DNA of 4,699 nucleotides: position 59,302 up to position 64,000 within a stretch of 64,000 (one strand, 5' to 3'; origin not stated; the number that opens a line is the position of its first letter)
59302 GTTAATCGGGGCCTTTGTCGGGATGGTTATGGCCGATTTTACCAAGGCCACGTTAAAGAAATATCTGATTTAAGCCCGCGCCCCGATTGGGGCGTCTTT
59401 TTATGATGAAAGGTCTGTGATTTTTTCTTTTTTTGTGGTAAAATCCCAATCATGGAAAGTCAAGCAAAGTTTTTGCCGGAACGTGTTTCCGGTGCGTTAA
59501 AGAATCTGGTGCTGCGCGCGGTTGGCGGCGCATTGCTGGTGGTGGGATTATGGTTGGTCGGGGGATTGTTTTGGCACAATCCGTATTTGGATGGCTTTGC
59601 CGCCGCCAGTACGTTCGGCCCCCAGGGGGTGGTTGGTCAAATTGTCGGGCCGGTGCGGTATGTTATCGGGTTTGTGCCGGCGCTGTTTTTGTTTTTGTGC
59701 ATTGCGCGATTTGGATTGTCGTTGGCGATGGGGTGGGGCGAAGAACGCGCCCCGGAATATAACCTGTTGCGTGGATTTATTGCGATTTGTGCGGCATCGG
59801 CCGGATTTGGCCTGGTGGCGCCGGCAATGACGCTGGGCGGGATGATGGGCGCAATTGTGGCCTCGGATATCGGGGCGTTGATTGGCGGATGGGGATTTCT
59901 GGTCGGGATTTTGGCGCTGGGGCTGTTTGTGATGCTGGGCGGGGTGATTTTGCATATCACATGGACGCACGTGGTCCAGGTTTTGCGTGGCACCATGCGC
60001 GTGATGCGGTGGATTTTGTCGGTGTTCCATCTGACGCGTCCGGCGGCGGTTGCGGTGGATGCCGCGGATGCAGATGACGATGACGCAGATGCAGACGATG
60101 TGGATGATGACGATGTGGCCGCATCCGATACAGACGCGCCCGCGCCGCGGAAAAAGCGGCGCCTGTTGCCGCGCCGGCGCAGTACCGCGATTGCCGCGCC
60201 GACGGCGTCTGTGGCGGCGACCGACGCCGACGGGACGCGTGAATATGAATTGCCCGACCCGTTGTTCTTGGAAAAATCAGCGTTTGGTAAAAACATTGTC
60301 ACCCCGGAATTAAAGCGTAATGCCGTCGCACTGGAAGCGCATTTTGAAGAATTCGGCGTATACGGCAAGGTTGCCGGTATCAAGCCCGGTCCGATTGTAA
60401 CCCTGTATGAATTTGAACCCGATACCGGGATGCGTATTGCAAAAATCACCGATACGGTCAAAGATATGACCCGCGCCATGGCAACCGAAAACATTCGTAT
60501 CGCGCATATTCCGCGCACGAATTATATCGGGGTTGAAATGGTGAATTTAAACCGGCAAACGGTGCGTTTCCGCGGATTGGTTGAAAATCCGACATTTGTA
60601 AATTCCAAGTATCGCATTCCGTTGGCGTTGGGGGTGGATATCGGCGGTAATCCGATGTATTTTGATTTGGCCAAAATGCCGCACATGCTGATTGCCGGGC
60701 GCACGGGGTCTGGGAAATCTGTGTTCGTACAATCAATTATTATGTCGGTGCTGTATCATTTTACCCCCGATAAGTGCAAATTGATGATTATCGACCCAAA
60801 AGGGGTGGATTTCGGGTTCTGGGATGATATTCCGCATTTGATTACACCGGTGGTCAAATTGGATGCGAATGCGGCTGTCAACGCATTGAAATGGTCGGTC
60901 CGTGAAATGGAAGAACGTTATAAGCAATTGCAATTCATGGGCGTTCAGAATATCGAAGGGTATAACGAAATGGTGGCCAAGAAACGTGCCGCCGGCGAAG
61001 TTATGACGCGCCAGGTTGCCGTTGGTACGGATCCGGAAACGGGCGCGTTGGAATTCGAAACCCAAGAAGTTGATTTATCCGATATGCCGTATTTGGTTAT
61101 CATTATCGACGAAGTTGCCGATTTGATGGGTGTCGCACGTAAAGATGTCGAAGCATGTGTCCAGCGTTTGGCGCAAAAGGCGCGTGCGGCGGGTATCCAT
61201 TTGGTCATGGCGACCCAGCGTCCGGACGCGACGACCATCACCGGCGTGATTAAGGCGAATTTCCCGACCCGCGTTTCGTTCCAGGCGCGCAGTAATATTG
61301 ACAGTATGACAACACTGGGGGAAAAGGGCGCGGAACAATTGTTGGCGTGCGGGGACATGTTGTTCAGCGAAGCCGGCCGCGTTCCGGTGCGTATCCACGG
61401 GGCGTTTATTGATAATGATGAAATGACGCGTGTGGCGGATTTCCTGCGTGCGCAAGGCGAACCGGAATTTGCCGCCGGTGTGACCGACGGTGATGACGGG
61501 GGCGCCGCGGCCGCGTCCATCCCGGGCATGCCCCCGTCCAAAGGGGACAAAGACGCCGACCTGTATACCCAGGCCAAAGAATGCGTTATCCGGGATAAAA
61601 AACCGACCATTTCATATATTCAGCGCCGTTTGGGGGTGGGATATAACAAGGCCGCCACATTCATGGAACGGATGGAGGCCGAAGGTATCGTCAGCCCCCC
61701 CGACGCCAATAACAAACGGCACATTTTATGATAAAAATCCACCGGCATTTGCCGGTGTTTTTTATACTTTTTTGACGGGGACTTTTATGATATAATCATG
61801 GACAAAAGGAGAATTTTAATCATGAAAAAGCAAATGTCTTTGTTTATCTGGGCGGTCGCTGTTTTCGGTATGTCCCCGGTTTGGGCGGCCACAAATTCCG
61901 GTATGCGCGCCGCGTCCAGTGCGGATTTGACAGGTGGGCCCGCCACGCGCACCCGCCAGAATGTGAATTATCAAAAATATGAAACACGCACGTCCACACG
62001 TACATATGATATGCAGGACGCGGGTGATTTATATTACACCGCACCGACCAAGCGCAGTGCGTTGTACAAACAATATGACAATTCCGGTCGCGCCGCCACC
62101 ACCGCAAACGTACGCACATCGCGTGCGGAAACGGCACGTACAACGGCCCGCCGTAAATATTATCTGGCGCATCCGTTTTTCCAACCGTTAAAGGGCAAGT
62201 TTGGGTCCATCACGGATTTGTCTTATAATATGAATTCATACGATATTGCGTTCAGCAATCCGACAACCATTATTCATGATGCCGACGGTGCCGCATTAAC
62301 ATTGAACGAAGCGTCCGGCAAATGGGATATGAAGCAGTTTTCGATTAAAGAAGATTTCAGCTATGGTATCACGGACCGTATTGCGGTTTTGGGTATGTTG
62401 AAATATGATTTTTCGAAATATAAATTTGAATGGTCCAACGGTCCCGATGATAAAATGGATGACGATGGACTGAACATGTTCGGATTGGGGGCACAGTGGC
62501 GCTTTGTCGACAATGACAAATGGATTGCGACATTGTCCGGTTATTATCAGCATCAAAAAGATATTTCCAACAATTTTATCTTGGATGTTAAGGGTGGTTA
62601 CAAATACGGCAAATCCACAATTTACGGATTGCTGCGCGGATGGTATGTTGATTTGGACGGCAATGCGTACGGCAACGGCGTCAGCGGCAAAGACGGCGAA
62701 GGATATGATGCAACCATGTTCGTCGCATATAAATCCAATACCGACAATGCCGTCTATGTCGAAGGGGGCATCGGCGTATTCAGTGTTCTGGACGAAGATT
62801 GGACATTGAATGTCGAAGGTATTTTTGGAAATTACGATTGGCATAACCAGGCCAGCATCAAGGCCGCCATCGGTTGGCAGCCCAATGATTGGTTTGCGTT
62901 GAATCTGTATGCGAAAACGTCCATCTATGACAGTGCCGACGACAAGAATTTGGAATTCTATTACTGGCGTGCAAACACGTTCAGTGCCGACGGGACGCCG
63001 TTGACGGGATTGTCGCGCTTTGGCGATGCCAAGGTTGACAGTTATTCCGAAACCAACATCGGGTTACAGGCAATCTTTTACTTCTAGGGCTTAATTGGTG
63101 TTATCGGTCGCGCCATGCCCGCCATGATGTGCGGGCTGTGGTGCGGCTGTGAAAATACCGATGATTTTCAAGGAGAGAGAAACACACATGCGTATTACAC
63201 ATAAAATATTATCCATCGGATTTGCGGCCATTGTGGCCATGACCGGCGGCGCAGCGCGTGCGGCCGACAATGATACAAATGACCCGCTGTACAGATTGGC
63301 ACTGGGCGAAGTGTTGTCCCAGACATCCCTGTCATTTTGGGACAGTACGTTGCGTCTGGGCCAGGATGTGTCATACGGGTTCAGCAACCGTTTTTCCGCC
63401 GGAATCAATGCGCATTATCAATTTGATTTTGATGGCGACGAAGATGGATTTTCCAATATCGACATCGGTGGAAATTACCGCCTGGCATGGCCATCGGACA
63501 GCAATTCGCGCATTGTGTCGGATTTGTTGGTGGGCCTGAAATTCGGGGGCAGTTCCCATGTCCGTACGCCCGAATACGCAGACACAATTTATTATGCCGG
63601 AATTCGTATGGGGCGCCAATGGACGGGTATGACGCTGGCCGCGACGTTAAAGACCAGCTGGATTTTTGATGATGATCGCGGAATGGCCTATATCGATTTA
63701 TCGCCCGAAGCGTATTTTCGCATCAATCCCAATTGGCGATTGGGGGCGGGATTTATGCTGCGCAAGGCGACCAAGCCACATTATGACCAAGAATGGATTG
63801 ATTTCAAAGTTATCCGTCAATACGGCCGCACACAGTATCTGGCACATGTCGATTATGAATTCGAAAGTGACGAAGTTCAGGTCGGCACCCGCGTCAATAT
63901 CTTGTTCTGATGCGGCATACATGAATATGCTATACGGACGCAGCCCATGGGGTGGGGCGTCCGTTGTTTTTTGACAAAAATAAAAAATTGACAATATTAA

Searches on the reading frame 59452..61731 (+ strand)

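Call 52: search_protein_families(library=pfam, proteins=[window:59452-61731:+], max_evalue=0.00001)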
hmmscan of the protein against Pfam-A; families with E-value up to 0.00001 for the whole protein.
window:59452-61731:+ (759 aa): 4 families
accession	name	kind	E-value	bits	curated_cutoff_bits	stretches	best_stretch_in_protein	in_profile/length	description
PF01580.24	FtsK_SpoIIIE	-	2.8e-60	204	24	1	378-591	7-219/221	FtsK/SpoIIIE family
PF09397.16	FtsK_gamma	-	1.7e-20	72.9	30.6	1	701-759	3-61/63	Ftsk gamma domain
PF17854.6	FtsK_alpha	-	5.4e-20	71.9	22.9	1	268-364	2-100/101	FtsK alpha domain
PF01935.23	DUF87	-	9.6e-07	29.6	23.2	1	401-455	13-65/220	Helicase HerA, central domain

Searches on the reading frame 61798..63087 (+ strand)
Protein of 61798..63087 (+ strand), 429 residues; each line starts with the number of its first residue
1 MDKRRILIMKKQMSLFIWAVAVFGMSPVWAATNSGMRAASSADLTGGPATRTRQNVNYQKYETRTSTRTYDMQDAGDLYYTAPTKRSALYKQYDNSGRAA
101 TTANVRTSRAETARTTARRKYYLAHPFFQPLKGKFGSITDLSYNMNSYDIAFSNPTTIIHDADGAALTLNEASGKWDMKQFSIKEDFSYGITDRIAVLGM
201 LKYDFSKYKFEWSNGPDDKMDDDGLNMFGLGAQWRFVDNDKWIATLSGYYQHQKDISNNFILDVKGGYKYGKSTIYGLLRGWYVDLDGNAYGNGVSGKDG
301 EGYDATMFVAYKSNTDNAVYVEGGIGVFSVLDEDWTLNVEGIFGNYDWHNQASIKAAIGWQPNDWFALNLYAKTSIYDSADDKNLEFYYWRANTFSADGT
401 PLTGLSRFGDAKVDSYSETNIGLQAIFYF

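Call 52: search_protein_families(library=pfam, proteins=[window:61798-63087:+], max_evalue=0.00001)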
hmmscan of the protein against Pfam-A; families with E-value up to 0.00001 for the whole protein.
window:61798-63087:+ (429 aa): 0 families

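Call 72: find_encoding_contigs(protein=window:61798-63087:+, flank=10000, max_places=3)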
Protein window:61798-63087:+ (429 aa): 1 contig read that carries it; 1 place shown.
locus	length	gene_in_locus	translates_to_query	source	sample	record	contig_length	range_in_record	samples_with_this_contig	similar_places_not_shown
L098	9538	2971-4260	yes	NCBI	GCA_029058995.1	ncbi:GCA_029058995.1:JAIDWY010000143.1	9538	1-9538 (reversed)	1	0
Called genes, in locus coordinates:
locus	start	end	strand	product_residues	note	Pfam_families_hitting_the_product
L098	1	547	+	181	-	PF01569:PAP2, PF14360:PAP2_C (weak)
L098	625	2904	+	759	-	PF17854:FtsK_alpha, PF01580:FtsK_SpoIIIE, PF01935:DUF87 (weak), PF09397:FtsK_gamma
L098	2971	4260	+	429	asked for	-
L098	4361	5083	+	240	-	-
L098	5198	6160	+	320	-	PF00698:Acyl_transf_1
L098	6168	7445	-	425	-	PF05496:RuvB_N, PF13191:AAA_16 (faint), PF00158:Sigma54_activat (faint), PF00004:AAA, PF07728:AAA_5, PF13173:AAA_14 (weak), PF16193:AAA_assoc_2, PF12002:MgsA_C, +3 more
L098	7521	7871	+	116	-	PF05443:ROS_MUCR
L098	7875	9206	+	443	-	PF00959:Phage_lysozyme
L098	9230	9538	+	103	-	?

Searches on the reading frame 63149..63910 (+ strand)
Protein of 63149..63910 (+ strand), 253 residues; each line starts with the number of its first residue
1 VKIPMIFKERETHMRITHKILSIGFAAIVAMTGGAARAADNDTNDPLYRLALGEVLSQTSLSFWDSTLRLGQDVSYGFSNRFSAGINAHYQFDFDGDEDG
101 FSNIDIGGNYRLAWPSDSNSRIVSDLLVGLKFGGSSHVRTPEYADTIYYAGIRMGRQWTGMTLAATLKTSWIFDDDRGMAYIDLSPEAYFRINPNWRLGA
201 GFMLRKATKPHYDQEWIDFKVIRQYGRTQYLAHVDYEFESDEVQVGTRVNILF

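Call 71: find_encoding_contigs(protein=window:63149-63910:+, flank=10000, max_places=3)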
Protein window:63149-63910:+ (253 aa): no gene with exactly this product is on record in the collection.
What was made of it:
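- Tried and rejected: One look-up with the GTG-started ORF 63149..63910 found nothing on record (call 71).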
